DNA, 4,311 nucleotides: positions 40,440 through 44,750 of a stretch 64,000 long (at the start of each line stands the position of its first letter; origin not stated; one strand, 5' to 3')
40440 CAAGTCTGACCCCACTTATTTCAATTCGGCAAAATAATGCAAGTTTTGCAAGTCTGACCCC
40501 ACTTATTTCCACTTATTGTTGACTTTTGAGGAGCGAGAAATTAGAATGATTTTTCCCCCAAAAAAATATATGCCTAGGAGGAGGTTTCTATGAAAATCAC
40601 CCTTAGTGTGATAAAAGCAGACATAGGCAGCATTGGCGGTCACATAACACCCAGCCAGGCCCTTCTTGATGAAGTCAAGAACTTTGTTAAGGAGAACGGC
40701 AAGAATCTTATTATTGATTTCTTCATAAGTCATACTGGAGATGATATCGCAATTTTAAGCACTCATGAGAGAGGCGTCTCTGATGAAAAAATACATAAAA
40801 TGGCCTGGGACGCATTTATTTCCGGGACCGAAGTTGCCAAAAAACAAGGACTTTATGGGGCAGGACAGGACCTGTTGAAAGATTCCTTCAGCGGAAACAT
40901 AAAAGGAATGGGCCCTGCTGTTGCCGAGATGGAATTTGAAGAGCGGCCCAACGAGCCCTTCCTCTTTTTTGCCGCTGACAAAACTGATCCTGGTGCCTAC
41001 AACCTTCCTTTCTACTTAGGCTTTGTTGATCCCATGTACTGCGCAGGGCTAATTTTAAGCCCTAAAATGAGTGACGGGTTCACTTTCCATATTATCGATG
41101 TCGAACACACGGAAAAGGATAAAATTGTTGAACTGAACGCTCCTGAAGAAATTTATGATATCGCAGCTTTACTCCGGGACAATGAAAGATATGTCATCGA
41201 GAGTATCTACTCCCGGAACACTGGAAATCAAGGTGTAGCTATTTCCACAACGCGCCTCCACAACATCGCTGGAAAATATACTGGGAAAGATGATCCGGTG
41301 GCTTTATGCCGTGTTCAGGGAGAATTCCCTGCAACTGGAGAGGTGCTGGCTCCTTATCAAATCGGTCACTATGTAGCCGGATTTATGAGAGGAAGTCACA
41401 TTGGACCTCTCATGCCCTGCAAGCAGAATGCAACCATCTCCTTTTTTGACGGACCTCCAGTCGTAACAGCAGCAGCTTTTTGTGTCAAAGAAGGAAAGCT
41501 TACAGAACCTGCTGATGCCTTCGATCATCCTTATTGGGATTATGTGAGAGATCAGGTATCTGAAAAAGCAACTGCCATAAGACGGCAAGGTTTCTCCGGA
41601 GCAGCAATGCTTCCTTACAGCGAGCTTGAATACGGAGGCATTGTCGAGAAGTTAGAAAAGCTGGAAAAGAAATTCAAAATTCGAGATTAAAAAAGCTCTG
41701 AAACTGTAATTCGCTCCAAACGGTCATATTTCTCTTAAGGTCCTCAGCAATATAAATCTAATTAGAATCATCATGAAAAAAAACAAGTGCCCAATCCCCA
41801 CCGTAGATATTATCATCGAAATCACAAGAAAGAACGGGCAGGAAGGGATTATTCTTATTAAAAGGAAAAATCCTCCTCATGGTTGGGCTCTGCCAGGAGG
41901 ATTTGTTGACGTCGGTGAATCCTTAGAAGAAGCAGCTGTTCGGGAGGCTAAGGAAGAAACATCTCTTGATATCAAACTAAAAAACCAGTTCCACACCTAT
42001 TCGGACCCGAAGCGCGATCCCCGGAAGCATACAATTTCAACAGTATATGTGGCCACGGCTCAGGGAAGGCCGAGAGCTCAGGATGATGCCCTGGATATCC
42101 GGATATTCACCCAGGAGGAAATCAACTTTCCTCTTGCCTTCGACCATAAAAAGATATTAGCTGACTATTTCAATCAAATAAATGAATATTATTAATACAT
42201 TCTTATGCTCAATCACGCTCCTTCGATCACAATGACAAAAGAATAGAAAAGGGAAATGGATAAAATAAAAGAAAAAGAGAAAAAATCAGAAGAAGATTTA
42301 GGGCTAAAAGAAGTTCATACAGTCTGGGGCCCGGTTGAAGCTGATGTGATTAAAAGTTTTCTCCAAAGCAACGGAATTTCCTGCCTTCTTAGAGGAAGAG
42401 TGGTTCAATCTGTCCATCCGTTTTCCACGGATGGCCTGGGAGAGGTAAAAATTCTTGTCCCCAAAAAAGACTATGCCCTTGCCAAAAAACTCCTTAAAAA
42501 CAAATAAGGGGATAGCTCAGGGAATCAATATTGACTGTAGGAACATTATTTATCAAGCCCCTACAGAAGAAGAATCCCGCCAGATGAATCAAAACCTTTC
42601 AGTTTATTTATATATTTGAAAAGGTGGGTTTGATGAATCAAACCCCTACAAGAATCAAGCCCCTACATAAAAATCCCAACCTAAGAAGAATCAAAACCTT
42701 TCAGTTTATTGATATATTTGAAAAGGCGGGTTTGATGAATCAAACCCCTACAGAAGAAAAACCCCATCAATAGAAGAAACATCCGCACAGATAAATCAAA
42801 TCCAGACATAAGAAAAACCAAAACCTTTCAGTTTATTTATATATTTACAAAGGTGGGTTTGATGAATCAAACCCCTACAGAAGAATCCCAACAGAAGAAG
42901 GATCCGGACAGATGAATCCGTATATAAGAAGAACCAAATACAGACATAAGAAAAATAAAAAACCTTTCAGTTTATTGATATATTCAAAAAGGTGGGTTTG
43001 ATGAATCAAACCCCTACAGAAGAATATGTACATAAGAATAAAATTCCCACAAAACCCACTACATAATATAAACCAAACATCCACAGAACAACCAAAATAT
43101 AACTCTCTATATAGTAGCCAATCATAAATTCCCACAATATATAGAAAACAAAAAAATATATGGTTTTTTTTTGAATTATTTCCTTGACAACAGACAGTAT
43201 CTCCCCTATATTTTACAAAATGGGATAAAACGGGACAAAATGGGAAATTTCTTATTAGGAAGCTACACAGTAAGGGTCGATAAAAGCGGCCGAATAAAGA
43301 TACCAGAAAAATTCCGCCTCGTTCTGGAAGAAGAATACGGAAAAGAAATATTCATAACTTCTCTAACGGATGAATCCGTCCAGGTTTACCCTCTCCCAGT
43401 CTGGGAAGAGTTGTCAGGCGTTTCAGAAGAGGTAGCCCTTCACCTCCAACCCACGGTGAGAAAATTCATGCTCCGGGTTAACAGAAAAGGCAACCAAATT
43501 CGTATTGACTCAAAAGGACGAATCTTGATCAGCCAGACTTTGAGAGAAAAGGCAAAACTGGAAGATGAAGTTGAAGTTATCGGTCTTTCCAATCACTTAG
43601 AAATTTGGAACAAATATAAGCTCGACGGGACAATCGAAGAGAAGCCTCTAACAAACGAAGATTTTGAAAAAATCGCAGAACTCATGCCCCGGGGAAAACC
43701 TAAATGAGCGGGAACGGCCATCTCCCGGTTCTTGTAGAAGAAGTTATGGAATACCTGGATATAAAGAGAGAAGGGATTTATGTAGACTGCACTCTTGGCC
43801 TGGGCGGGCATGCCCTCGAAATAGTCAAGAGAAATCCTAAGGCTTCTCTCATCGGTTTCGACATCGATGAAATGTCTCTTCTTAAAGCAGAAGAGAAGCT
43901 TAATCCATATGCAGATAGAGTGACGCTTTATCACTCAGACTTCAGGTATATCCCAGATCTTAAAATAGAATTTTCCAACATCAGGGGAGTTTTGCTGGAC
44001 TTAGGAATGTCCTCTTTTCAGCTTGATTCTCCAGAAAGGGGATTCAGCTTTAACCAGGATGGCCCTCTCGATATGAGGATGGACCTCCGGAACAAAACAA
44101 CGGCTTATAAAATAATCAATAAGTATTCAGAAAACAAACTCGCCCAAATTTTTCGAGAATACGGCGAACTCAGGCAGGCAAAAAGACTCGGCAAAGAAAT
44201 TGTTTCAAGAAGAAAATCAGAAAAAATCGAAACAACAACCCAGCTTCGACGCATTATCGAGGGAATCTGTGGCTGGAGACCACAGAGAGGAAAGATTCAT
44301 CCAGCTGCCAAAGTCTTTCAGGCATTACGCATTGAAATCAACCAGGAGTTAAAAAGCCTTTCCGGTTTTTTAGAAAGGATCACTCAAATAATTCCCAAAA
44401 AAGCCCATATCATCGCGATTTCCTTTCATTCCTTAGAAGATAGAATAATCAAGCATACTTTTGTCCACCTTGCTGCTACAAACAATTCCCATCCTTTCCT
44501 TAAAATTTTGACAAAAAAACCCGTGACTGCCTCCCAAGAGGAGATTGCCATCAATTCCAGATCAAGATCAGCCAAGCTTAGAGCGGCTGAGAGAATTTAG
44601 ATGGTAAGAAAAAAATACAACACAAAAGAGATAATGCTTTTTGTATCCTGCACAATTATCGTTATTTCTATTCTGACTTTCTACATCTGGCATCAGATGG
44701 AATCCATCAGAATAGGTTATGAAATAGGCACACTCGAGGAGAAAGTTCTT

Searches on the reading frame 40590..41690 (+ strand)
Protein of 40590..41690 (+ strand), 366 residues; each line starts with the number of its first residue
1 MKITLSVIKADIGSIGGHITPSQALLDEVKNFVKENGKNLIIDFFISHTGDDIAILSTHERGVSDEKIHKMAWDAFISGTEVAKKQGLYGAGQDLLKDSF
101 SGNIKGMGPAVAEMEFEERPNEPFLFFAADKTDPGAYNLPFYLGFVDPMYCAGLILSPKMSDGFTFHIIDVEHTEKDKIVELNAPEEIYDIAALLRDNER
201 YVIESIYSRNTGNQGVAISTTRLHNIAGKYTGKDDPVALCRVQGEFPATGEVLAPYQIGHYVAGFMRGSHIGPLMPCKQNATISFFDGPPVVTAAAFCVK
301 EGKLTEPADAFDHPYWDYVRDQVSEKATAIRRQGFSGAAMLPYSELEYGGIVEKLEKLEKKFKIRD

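Call 12: search_protein_families(library=pfam, proteins=[window:40590-41690:+])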
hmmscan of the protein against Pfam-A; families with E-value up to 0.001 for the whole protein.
window:40590-41690:+ (366 aa): 1 family
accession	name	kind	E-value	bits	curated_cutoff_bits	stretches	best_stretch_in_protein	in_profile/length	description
PF01950.21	FBPase_3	-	4.9e-162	539.6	25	1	2-363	1-361/361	Fructose-1,6-bisphosphatase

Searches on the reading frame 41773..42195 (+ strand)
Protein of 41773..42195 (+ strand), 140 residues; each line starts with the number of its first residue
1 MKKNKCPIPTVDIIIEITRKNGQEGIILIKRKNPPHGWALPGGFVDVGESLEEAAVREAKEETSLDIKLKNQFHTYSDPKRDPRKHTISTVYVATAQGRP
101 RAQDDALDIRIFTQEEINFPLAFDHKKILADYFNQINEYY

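Call 12: search_protein_families(library=pfam, proteins=[window:41773-42195:+])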
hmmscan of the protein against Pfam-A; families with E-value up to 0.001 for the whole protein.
window:41773-42195:+ (140 aa): 2 families
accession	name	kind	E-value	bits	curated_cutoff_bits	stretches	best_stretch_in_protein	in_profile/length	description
PF00293.34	NUDIX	-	2.1e-24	86.5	21.1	1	14-131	8-133/134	NUDIX domain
PF16262.11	DUF4916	-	8.1e-06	26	27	1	77-117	103-144/170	Domain of unknown function (DUF4916)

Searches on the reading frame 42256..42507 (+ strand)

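Call 95: search_protein_families(library=pfam, proteins=[window:42256-42507:+], max_evalue=0.001)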
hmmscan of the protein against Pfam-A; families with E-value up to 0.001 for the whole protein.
window:42256-42507:+ (83 aa): 1 family
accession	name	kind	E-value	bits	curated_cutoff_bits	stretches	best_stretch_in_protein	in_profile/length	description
PF09413.15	DUF2007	-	4.2e-08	33.7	25.7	1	18-82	2-64/66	Putative prokaryotic signal transducing protein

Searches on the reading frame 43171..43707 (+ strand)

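Call 12: search_protein_families(library=pfam, proteins=[window:43171-43707:+])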
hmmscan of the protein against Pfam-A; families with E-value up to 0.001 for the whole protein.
window:43171-43707:+ (178 aa): 1 family
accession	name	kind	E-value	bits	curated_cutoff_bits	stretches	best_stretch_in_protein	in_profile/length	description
PF02381.23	MraZ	-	1e-20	73.9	23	2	108-150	6-48/72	MraZ protein, putative antitoxin-like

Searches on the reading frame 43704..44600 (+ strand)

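Call 12: search_protein_families(library=pfam, proteins=[window:43704-44600:+])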
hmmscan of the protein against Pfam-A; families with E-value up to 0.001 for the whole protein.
window:43704-44600:+ (298 aa): 1 family
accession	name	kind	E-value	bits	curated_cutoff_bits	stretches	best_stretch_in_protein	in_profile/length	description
PF01795.25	Methyltransf_5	-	1.7e-101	340.3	27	1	5-298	3-309/309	MraW methylase family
